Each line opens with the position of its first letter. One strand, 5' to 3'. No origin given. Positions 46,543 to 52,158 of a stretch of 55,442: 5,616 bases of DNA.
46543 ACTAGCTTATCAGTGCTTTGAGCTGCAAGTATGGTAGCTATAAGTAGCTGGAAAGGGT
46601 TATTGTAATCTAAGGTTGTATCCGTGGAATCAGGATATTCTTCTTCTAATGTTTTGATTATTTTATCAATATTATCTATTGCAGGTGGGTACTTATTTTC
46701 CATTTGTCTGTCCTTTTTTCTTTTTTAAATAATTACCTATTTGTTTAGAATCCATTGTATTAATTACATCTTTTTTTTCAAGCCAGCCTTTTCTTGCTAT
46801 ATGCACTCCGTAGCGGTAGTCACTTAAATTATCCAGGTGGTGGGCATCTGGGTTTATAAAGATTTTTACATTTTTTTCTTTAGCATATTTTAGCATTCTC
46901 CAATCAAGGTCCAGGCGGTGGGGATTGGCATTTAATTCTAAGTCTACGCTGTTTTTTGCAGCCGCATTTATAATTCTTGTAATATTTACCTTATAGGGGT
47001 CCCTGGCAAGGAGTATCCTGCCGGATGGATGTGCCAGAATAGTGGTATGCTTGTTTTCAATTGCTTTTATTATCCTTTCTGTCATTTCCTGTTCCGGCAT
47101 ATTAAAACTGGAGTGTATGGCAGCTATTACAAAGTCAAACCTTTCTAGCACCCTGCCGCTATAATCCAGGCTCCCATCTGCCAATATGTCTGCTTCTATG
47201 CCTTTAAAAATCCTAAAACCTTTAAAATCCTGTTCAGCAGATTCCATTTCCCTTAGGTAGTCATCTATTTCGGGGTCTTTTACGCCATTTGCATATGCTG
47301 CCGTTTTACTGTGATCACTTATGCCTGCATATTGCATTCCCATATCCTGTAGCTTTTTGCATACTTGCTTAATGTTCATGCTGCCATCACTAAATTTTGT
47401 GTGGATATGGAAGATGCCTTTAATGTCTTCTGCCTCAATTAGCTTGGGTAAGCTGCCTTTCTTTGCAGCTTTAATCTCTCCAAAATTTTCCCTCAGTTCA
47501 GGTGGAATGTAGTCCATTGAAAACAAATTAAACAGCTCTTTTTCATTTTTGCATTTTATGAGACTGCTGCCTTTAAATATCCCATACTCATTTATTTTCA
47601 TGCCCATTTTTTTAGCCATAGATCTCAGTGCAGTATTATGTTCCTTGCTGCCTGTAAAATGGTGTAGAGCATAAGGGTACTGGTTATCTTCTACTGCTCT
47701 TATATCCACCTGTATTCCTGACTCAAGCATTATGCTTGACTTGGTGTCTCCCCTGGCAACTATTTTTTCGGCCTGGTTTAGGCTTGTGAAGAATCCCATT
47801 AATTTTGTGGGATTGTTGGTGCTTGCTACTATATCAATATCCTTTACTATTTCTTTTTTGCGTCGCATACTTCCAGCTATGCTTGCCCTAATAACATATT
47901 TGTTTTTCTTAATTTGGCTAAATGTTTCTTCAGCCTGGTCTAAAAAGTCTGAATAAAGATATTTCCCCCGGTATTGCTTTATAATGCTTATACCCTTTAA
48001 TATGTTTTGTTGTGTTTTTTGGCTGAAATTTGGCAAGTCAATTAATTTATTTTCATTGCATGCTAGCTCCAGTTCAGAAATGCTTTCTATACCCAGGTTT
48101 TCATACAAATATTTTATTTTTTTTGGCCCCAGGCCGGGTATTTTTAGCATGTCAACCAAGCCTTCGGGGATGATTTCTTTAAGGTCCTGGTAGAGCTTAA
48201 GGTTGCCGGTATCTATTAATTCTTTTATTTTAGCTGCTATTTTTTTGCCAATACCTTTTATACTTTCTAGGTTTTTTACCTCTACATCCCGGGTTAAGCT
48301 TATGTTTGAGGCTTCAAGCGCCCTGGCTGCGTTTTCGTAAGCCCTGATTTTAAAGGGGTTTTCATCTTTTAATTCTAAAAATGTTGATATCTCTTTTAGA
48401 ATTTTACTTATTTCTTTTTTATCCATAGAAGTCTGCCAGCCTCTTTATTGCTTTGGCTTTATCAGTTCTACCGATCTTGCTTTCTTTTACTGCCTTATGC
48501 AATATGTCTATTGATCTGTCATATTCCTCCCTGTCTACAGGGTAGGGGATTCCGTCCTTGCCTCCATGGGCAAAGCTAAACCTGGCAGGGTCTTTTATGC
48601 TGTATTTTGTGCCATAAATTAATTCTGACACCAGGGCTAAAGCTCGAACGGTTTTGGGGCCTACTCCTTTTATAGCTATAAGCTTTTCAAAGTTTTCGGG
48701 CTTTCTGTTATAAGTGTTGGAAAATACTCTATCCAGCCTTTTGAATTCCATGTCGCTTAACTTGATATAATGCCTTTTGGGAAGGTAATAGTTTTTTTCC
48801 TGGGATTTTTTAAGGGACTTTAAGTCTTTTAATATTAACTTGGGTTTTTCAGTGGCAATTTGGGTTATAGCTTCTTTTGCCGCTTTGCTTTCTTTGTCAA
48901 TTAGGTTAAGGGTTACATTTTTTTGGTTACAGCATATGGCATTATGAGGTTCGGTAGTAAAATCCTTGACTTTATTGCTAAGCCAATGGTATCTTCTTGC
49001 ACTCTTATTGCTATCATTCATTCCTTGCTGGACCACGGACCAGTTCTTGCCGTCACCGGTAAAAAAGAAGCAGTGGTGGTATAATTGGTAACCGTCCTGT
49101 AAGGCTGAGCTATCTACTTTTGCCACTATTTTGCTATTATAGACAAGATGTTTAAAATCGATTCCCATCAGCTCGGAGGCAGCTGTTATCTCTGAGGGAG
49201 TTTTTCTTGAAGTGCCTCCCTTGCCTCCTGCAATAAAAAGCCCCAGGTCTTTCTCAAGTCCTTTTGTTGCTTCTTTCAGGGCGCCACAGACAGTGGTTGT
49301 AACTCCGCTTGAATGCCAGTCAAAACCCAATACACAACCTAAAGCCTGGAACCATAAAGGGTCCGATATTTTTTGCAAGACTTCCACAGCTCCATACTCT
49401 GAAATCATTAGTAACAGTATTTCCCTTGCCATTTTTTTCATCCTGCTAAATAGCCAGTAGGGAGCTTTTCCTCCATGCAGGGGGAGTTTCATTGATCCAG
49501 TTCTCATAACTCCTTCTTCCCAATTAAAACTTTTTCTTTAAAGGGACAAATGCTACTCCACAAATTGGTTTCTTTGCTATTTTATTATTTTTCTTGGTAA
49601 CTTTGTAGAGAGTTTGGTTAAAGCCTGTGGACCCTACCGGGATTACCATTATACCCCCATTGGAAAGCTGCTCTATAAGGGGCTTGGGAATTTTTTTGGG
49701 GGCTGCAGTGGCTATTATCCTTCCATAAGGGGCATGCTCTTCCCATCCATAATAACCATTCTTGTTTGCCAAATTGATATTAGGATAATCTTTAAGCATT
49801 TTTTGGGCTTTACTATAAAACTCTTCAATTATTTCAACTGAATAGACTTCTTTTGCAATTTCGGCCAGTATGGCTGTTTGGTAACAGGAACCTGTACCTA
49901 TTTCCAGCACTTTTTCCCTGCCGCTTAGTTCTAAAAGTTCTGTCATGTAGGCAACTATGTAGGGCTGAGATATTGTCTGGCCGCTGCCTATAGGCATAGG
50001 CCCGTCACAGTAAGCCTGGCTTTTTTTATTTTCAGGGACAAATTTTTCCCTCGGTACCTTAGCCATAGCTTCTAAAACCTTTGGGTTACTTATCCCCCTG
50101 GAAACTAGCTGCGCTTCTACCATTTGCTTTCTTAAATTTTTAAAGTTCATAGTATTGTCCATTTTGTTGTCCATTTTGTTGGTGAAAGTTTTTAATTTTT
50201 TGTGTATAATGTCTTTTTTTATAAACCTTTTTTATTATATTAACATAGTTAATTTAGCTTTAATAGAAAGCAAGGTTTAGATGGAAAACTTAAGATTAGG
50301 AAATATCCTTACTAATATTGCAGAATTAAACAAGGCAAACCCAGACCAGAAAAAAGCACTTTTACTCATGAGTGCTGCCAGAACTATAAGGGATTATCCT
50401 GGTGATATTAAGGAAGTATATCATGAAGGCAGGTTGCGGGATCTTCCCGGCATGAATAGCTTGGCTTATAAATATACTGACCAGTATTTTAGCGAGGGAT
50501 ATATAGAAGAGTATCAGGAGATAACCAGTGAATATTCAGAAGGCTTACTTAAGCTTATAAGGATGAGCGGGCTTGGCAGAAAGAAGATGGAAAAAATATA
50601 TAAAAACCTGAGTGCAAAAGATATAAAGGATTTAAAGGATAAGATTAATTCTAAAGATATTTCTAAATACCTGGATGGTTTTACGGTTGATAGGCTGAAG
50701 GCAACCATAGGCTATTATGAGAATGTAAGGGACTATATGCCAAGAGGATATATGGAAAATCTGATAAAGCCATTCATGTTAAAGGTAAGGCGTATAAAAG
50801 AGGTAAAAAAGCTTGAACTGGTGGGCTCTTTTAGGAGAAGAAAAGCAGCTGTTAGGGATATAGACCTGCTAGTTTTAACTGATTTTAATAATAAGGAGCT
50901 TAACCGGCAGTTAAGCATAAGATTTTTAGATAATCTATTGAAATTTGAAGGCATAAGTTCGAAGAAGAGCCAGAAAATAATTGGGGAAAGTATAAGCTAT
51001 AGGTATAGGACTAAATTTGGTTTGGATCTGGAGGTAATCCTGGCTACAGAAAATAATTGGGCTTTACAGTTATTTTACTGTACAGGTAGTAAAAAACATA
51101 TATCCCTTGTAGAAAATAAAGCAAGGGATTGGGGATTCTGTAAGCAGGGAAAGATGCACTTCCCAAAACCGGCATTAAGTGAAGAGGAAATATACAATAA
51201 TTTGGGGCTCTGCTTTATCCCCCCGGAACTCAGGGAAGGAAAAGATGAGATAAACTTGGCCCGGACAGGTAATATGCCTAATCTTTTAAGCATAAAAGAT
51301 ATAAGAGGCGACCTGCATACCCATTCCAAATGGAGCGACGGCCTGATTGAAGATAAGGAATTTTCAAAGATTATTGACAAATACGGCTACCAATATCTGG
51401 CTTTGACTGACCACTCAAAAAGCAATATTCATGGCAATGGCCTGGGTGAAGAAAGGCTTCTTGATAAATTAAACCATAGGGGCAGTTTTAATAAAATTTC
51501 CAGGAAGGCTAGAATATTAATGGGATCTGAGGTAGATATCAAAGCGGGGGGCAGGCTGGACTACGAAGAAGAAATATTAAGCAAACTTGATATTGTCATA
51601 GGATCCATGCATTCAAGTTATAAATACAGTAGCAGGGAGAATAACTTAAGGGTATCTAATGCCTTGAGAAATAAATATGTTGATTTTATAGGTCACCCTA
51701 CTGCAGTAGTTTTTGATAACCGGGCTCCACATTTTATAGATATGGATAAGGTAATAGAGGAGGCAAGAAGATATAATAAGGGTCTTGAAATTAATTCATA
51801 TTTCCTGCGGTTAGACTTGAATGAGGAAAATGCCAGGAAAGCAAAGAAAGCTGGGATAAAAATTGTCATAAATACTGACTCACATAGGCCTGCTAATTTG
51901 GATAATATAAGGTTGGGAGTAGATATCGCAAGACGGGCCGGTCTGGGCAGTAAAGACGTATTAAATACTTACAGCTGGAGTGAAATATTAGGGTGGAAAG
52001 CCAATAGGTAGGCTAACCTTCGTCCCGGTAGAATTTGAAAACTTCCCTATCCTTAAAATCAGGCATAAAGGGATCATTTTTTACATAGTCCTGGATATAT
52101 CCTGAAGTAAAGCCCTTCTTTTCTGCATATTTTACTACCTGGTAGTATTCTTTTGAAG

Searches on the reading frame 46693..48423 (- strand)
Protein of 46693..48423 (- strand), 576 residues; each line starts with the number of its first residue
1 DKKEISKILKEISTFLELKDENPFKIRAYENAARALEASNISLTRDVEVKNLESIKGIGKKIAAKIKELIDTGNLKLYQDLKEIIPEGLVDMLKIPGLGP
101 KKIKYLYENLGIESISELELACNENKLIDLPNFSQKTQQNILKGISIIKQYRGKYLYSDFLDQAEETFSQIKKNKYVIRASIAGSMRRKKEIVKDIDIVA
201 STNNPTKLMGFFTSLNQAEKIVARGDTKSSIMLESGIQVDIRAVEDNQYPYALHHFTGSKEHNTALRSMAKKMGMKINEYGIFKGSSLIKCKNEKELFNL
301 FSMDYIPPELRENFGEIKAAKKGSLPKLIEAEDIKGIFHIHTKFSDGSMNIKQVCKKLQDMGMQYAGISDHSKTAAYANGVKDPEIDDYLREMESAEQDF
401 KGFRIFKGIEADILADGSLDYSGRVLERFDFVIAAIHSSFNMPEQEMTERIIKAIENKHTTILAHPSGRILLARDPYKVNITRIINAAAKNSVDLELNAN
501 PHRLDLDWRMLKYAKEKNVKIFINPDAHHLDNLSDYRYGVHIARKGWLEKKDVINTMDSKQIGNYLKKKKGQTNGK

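Call 40: search_protein_families(library=pfam, proteins=[window:46693-48423:-], max_evalue=0.00001)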
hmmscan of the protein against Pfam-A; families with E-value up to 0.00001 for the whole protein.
window:46693-48423:- (576 aa): 4 families
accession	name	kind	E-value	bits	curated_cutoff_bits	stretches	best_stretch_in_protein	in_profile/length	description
PF14791.11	DNA_pol_B_thumb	-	2e-23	82.4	25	1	252-312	1-63/63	DNA polymerase beta thumb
PF14716.13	HHH_8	-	2.6e-19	69.8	30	1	2-74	3-72/73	Helix-hairpin-helix domain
PF14520.12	HHH_5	-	9.4e-13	48.9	27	1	91-144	3-54/57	Helix-hairpin-helix domain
PF02811.25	PHP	-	2.3e-11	44.7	26.4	1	338-498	2-162/164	PHP domain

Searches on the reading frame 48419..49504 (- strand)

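Call 40: search_protein_families(library=pfam, proteins=[window:48419-49504:-], max_evalue=0.00001)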
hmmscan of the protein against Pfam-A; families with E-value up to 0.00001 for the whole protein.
window:48419-49504:- (361 aa): 1 family
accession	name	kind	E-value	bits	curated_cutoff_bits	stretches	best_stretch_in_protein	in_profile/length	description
PF05559.16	DUF763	-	3.9e-136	453.9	35.5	1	4-323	2-319/319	Protein of unknown function (DUF763)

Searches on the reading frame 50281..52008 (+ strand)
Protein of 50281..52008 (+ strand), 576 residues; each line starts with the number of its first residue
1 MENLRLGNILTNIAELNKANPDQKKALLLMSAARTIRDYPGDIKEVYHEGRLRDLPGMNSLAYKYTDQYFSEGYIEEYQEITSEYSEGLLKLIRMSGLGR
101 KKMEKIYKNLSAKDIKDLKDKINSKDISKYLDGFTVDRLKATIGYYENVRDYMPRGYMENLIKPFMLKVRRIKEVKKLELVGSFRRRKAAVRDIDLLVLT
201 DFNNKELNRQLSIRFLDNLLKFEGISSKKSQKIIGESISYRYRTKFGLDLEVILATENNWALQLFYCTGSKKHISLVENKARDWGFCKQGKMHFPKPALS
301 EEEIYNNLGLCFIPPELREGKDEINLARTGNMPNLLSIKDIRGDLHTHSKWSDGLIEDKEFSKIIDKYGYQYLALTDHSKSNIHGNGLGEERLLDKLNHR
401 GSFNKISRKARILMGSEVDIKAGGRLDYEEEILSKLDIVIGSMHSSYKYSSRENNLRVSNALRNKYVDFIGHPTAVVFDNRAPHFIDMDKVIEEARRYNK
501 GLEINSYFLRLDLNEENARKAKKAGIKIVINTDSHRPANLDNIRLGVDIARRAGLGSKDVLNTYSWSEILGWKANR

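Call 40: search_protein_families(library=pfam, proteins=[window:50281-52008:+], max_evalue=0.00001)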
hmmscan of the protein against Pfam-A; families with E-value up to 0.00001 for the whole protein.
window:50281-52008:+ (576 aa): 2 families
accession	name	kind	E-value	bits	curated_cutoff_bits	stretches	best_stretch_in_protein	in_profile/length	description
PF02811.25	PHP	-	1.7e-09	38.6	26.4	1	344-506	1-163/164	PHP domain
PF14791.11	DNA_pol_B_thumb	-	2.9e-06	27.5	25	0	264-319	2-63/63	DNA polymerase beta thumb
